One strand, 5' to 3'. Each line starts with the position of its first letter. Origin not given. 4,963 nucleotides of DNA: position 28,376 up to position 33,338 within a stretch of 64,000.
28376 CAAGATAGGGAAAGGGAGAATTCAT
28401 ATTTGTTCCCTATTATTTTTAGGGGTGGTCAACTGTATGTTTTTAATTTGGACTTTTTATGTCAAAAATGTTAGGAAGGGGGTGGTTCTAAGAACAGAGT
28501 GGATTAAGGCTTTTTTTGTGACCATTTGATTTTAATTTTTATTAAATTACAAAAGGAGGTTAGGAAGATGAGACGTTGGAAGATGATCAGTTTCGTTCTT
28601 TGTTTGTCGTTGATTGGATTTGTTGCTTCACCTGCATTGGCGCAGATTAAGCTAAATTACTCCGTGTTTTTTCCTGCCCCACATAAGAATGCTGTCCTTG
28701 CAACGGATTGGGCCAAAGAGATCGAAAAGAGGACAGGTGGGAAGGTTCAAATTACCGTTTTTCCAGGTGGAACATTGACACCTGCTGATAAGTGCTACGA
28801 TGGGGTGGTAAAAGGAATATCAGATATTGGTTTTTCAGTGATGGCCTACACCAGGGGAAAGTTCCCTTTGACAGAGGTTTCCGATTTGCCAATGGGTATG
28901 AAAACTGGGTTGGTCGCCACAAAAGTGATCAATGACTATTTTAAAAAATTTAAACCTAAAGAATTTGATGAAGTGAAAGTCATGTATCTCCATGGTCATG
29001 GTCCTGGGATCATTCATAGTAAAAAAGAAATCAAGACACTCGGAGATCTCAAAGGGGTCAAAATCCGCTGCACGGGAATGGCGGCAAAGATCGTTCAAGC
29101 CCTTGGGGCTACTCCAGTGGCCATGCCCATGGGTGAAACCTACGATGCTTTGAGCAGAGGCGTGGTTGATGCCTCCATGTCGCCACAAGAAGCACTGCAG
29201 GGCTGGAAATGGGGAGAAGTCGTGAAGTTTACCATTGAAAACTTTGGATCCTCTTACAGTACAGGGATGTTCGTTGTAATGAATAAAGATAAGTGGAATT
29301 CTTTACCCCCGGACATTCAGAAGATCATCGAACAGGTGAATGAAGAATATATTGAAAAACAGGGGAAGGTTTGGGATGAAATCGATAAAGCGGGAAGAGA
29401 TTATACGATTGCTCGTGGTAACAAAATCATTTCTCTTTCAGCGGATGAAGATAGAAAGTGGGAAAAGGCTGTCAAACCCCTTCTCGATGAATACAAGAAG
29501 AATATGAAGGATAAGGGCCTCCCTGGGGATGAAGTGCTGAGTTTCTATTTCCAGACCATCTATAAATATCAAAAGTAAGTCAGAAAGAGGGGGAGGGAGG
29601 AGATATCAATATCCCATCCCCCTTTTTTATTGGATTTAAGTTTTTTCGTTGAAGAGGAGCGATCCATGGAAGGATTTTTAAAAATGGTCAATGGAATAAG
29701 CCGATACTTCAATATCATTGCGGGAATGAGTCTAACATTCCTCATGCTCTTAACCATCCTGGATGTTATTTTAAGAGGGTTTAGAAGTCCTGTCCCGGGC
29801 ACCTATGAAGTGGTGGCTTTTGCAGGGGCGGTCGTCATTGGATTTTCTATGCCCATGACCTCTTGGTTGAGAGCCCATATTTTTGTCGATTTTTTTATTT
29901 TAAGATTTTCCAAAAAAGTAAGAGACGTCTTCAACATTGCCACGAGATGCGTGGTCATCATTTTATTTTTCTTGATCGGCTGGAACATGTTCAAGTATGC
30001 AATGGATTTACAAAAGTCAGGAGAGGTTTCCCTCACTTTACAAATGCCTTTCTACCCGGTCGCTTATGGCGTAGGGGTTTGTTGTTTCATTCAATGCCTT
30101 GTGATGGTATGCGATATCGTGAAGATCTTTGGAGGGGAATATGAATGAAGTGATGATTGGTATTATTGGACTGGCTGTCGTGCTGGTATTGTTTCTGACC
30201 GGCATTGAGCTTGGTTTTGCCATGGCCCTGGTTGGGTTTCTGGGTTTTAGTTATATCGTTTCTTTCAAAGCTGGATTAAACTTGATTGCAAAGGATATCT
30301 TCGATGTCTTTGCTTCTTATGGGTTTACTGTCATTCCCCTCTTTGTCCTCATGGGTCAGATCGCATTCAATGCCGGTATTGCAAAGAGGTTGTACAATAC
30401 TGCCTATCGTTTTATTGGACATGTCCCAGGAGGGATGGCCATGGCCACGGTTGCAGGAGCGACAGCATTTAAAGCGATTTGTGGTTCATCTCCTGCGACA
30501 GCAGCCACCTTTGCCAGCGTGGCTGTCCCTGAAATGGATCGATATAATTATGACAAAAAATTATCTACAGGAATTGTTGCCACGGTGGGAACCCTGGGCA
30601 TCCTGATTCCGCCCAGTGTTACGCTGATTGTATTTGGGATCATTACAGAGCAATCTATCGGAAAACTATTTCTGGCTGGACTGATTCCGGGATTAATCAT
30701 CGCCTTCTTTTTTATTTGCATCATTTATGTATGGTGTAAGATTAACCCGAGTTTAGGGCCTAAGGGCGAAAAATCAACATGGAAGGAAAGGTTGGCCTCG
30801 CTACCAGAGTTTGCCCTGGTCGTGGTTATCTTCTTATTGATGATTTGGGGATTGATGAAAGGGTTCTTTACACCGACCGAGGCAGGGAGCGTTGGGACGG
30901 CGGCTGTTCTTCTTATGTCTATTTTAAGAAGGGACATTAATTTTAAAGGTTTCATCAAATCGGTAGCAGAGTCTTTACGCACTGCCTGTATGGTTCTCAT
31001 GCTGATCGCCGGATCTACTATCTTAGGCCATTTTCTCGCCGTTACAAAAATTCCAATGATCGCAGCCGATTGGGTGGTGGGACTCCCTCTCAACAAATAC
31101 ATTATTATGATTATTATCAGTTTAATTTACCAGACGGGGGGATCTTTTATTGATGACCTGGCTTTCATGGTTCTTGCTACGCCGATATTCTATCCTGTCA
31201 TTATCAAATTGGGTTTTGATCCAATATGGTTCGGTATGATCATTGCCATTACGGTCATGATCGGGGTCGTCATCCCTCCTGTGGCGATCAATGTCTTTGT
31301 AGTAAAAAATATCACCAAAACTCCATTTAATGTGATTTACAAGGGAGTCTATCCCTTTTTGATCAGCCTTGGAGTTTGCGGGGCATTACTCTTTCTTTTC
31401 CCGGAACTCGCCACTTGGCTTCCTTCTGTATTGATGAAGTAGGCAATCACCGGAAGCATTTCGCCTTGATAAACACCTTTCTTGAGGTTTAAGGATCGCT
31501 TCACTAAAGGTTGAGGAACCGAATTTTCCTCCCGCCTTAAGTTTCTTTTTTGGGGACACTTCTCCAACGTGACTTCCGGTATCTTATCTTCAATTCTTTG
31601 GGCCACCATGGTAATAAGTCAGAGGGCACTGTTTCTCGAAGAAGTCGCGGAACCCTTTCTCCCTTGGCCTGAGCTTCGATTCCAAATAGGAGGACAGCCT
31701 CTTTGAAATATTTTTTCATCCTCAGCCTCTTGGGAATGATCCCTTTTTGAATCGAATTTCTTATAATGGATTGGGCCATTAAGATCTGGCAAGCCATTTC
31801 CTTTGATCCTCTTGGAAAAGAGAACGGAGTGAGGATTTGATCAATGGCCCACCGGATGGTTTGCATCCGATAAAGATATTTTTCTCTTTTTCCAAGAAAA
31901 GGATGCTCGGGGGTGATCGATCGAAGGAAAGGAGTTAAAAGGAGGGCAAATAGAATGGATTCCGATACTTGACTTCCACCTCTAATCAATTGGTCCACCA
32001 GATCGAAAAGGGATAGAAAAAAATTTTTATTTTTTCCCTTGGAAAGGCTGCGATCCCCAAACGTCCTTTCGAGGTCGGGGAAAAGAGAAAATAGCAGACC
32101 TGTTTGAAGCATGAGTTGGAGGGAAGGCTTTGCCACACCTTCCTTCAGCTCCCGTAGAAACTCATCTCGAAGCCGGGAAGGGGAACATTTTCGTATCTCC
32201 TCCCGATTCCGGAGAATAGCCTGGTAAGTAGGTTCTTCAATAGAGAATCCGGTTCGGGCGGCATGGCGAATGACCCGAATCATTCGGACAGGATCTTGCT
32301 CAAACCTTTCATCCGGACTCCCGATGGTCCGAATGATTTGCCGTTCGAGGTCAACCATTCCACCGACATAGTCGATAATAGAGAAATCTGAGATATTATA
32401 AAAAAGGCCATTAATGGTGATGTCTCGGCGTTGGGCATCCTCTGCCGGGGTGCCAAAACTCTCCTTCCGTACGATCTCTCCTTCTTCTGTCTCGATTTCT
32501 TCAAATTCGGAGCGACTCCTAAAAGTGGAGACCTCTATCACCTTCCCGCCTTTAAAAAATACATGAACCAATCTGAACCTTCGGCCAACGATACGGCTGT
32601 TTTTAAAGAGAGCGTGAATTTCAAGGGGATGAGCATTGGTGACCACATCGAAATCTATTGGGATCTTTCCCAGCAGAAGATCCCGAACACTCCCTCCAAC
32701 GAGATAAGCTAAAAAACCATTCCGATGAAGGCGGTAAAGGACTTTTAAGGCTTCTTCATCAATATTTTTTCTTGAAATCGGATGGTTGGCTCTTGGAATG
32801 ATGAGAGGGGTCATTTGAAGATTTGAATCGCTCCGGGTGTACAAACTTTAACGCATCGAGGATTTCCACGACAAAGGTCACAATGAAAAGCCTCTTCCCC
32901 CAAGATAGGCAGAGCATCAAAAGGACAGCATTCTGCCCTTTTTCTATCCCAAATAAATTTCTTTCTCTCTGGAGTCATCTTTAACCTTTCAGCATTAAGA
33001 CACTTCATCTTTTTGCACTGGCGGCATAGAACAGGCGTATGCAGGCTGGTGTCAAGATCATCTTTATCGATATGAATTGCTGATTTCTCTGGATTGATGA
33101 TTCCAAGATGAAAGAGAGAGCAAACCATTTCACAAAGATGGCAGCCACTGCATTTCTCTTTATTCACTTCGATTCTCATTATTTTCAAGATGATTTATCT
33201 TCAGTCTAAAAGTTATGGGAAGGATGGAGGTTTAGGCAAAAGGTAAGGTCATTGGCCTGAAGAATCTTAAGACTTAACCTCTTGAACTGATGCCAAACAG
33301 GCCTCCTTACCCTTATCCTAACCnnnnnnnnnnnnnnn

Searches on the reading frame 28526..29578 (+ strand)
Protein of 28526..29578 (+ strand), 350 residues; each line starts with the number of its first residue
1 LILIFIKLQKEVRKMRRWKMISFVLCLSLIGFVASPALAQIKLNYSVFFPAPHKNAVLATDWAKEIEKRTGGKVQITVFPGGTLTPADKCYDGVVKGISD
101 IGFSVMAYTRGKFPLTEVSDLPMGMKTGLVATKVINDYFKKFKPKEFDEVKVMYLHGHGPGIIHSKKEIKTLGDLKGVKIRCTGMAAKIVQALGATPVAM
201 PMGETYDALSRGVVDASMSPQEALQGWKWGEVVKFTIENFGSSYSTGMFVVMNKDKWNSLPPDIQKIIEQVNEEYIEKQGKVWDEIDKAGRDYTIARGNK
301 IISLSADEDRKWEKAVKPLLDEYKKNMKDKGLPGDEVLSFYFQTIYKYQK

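Call 8: search_protein_families(library=pfam, proteins=[window:28526-29578:+], max_evalue=0.001)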
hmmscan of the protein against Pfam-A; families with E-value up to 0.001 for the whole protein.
window:28526-29578:+ (350 aa): 1 family
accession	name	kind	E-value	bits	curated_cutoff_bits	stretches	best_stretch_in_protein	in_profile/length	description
PF03480.18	DctP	-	4.6e-54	184.1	23.4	1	59-325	15-285/286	Bacterial extracellular solute-binding protein, family 7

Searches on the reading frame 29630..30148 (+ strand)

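Call 8: search_protein_families(library=pfam, proteins=[window:29630-30148:+], max_evalue=0.001)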
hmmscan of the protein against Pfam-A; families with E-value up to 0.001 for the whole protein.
window:29630-30148:+ (172 aa): 1 family
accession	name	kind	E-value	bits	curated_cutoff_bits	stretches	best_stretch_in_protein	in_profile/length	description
PF04290.18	DctQ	-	3.5e-19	69.4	28.3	1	38-166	1-129/132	Tripartite ATP-independent periplasmic transporters, DctQ component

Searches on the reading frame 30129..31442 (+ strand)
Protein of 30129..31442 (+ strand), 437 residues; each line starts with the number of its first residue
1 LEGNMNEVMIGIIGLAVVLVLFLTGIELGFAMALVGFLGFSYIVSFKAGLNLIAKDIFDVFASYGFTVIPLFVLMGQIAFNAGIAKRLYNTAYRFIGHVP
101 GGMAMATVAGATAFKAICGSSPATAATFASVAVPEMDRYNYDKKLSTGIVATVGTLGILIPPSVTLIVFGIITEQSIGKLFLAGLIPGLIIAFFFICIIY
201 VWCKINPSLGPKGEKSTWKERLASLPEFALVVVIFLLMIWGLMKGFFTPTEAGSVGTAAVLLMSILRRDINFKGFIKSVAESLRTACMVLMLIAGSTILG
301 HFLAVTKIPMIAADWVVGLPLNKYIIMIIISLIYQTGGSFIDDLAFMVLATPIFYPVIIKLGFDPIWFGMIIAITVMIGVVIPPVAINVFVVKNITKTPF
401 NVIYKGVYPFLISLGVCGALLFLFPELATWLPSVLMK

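Call 8: search_protein_families(library=pfam, proteins=[window:30129-31442:+], max_evalue=0.001)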
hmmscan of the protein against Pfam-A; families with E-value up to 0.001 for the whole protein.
window:30129-31442:+ (437 aa): 1 family
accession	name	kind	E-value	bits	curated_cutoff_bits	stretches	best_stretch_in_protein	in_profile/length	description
PF06808.19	DctM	-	8e-91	305.3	23.8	1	15-427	1-413/413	Tripartite ATP-independent periplasmic transporter, DctM component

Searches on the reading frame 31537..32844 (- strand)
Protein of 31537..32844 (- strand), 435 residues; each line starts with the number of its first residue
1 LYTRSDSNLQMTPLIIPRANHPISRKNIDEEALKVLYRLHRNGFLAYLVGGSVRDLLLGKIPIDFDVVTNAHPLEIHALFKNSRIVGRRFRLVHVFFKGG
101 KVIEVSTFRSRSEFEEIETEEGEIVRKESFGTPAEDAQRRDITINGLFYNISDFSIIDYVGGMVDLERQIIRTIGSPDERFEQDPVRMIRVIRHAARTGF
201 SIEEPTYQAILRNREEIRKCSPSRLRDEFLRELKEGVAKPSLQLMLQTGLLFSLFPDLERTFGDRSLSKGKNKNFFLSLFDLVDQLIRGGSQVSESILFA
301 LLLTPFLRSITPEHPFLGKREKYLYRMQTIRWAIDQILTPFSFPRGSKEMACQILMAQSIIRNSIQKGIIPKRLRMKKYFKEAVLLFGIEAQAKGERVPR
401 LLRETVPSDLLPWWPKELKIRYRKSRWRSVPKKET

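Call 8: search_protein_families(library=pfam, proteins=[window:31537-32844:-], max_evalue=0.001)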
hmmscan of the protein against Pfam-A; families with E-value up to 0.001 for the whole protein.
window:31537-32844:- (435 aa): 2 families
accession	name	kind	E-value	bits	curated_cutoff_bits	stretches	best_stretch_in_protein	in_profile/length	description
PF01743.26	PolyA_pol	-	5.6e-35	120.9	23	1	46-172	1-126/126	Poly A polymerase head domain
PF12627.12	PolyA_pol_RNAbd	-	6.1e-16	58.4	22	1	199-259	1-61/64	Probable RNA and SrmB- binding site of polymerase A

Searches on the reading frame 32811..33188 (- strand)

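Call 8: search_protein_families(library=pfam, proteins=[window:32811-33188:-], max_evalue=0.001)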
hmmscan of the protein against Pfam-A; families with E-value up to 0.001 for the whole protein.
window:32811-33188:- (125 aa): 3 families
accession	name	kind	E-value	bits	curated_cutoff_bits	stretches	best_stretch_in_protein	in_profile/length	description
PF25160.1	LdpA_Fe-S-bd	-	0.00021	21.5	27.6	0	86-123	11-45/49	LdpA Fe-S cluster-binding domain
PF12797.12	Fer4_2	-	0.00057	20.1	24.5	1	5-23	2-20/22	4Fe-4S binding domain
PF00037.32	Fer4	-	0.00076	19.6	21.1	1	6-23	1-18/24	4Fe-4S binding domain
